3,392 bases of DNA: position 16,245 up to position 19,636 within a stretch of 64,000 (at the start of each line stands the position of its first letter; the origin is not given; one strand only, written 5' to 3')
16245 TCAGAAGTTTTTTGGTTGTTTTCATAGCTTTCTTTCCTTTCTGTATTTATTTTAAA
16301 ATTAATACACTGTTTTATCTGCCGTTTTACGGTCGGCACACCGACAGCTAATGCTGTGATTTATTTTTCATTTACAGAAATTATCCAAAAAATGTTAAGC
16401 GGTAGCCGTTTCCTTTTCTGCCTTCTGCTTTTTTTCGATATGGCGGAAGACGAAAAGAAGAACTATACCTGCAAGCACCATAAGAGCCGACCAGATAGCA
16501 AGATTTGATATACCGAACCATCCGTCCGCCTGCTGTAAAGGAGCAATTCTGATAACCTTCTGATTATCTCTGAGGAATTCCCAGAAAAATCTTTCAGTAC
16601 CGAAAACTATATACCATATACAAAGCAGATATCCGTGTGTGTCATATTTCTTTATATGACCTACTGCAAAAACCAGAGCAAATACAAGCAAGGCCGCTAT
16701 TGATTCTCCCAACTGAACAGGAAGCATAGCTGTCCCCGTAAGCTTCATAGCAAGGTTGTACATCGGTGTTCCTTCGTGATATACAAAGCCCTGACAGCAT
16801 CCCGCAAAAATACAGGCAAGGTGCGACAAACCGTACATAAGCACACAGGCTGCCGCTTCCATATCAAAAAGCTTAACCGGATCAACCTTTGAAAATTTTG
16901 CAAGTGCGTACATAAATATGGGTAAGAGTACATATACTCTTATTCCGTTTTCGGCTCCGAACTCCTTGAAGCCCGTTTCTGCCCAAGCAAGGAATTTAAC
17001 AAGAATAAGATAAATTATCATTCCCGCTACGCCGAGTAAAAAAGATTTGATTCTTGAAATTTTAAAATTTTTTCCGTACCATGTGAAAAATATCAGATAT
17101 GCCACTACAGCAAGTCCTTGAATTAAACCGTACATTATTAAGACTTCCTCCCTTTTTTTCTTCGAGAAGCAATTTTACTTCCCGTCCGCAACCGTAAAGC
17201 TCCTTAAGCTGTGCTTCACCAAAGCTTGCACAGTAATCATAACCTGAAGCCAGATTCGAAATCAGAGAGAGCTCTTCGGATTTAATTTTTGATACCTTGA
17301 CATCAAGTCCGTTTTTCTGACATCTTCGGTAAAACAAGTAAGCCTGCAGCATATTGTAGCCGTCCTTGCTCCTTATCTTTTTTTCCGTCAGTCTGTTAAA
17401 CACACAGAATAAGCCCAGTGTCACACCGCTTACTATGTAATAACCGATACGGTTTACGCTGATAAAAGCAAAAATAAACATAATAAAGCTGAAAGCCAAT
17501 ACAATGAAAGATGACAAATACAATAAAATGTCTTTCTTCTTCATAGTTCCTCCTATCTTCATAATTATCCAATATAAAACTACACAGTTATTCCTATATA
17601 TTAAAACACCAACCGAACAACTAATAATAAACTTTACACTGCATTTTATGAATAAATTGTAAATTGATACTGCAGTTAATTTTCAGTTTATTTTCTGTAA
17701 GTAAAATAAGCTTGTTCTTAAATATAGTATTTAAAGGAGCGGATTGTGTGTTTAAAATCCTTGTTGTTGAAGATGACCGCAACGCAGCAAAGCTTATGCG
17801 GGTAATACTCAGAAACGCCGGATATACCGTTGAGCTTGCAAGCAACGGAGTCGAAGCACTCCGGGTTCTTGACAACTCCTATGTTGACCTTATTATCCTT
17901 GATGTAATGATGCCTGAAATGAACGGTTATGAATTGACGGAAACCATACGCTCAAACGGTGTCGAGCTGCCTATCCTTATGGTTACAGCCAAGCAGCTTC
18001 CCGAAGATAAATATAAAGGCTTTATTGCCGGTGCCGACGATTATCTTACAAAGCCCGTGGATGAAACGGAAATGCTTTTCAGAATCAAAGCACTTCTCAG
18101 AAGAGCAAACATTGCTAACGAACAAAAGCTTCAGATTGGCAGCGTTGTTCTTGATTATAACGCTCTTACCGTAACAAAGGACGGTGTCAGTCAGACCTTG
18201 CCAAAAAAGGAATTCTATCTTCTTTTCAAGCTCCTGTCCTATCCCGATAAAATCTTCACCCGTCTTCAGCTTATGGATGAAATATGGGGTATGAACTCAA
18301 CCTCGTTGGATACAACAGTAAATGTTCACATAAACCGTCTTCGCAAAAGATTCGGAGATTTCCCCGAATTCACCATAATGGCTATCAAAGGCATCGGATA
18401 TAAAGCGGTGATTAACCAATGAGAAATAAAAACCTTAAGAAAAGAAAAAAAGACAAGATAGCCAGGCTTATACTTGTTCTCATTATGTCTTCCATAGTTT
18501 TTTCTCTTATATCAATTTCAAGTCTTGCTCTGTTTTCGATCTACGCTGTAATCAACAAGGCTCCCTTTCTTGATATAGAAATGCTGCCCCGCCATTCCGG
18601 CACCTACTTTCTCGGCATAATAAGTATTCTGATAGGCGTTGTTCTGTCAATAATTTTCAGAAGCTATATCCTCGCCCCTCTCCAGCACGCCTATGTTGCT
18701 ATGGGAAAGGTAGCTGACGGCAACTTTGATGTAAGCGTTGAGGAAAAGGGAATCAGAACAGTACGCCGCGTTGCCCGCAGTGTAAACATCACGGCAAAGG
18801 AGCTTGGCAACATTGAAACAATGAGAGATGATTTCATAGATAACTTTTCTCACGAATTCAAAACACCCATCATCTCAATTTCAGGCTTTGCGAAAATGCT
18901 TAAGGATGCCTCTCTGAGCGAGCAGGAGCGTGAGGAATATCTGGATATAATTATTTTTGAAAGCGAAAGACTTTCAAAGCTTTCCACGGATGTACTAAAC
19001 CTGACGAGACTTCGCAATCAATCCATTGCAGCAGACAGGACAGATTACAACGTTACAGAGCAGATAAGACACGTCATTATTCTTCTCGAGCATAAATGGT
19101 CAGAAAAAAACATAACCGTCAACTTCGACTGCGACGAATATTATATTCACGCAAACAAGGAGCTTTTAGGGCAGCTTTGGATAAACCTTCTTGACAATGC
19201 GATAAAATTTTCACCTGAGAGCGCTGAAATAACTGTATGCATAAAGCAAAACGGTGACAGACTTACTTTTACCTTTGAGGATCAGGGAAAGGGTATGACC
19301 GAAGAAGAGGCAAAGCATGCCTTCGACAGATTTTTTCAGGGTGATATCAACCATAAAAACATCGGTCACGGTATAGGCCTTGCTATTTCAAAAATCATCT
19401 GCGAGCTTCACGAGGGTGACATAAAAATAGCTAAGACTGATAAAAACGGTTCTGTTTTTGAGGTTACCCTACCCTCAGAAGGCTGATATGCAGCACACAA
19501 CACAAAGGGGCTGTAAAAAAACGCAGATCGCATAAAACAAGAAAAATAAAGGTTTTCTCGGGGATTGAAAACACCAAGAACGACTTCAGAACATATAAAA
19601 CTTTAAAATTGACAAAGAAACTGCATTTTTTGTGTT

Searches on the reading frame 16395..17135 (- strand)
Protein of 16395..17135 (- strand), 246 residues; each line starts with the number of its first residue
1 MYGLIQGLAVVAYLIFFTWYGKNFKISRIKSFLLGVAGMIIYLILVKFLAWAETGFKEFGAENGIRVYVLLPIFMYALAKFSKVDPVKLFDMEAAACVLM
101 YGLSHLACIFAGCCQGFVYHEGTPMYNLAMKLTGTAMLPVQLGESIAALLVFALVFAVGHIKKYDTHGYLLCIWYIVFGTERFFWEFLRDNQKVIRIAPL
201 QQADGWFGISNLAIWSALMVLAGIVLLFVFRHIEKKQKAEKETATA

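Call 13: search_protein_families(library=pfam, proteins=[window:16395-17135:-])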
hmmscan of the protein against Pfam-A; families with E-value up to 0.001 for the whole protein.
window:16395-17135:- (246 aa): 1 family
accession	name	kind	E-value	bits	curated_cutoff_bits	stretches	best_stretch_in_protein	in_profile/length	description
PF01790.23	LGT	-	1.2e-13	51.4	24.9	1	2-228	14-239/240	Prolipoprotein diacylglyceryl transferase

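Call 46: search_protein_families(library=ncbifam, proteins=[window:16395-17135:-], max_evalue=0.01)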
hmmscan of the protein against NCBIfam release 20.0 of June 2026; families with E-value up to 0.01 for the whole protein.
window:16395-17135:- (246 aa): 2 families
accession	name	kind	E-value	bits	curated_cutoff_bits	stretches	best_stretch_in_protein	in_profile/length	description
NF000778.0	PRK00052.3-4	equivalog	9.4e-11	41.8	334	1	34-237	55-250/252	prolipoprotein diacylglyceryl transferase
TIGR00544.1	lgt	equivalog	6.6e-07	29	118.9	1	129-238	175-277/280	prolipoprotein diacylglyceryl transferase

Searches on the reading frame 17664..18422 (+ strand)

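Call 13: search_protein_families(library=pfam, proteins=[window:17664-18422:+])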
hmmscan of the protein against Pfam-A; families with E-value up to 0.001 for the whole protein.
window:17664-18422:+ (252 aa): 2 families
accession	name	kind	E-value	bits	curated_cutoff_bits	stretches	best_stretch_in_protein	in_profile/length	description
PF00072.30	Response_reg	-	3.1e-31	108.3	30.2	1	32-141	1-110/111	Response regulator receiver domain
PF00486.34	Trans_reg_C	-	1.6e-16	60.6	26.2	1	178-247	5-76/77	Transcriptional regulatory protein, C terminal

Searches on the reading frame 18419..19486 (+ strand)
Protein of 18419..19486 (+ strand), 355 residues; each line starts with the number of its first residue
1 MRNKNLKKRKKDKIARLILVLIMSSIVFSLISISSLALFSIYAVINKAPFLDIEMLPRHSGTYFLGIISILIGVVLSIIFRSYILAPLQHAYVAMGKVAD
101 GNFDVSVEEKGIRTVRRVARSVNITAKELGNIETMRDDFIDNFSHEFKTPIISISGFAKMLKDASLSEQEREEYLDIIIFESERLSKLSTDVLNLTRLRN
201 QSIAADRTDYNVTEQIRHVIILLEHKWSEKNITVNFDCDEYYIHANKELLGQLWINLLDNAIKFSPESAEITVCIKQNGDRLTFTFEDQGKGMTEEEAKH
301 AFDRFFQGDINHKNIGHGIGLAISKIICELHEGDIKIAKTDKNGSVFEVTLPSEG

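Call 13: search_protein_families(library=pfam, proteins=[window:18419-19486:+])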
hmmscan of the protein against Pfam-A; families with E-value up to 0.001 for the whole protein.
window:18419-19486:+ (355 aa): 5 families
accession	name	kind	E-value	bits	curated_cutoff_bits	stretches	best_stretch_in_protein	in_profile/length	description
PF02518.31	HATPase_c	-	5.5e-26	91.6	26.4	1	247-353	3-109/111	Histidine kinase-, DNA gyrase B-, and HSP90-like ATPase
PF00512.31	HisKA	-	3.2e-15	56.4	26.9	1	136-200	2-65/66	His Kinase A (phospho-acceptor) domain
PF00672.30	HAMP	-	4.5e-05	24.1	25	1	81-129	3-51/53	HAMP domain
PF13589.12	HATPase_c_3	-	0.00024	21.6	25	1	256-309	9-60/137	Histidine kinase-, DNA gyrase B-, and HSP90-like ATPase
PF14501.12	HATPase_c_5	-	0.00041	20.7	22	0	255-342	11-93/102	GHKL domain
